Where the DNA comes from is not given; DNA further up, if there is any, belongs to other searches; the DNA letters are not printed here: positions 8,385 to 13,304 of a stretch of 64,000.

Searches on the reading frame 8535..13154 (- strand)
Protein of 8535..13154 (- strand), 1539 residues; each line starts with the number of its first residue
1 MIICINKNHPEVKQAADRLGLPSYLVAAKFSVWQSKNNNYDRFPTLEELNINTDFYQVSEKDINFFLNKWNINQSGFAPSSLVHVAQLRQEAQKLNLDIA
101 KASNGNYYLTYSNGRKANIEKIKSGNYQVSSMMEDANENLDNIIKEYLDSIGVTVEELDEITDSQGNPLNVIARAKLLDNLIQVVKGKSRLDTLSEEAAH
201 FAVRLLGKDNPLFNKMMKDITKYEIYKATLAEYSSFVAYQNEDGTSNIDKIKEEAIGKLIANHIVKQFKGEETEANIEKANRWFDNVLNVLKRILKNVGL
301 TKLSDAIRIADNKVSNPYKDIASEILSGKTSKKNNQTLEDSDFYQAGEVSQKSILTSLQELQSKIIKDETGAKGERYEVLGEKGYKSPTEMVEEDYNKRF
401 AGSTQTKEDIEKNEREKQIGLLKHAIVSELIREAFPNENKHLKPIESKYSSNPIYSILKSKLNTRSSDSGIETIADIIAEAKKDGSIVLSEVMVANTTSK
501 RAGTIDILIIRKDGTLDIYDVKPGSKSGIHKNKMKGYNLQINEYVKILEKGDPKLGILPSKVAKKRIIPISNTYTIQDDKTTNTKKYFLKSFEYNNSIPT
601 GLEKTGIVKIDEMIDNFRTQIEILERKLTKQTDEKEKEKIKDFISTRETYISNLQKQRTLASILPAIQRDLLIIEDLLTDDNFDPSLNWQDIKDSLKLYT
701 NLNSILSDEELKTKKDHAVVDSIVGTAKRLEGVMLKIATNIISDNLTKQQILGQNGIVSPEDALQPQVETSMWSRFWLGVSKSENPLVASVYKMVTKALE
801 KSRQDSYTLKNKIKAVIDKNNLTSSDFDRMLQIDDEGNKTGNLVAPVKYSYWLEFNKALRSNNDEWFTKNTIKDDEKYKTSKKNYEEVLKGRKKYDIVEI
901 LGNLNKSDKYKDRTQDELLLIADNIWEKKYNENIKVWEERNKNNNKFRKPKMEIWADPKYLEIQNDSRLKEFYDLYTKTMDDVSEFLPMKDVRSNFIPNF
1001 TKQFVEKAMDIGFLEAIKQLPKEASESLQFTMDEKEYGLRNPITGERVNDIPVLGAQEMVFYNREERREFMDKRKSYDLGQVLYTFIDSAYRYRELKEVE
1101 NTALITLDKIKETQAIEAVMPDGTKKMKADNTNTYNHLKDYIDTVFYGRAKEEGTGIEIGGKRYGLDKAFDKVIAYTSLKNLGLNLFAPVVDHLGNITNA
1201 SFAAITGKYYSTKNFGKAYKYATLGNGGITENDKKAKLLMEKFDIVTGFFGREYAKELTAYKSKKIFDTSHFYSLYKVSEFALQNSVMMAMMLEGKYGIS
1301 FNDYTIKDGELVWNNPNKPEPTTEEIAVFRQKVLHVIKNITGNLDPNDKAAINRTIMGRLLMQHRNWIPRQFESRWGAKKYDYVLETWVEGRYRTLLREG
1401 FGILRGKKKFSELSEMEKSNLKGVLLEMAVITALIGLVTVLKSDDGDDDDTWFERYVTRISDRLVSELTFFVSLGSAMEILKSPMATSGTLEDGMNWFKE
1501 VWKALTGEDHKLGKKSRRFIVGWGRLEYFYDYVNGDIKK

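Call 21: search_protein_families(library=phrogs, proteins=[window:8535-13154:-], max_evalue=0.001)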
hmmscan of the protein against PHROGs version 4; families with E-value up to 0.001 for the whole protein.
window:8535-13154:- (1539 aa): 0 families

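Call 56: search_protein_families(library=pfam, proteins=[window:8535-13154:-], max_evalue=0.01)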
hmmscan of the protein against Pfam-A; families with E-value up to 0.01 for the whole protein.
window:8535-13154:- (1539 aa): 1 family
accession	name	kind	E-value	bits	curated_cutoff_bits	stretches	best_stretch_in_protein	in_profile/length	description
PF12705.13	PDDEXK_1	-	0.0017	18.8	22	1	412-579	31-191/247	PD-(D/E)XK nuclease superfamily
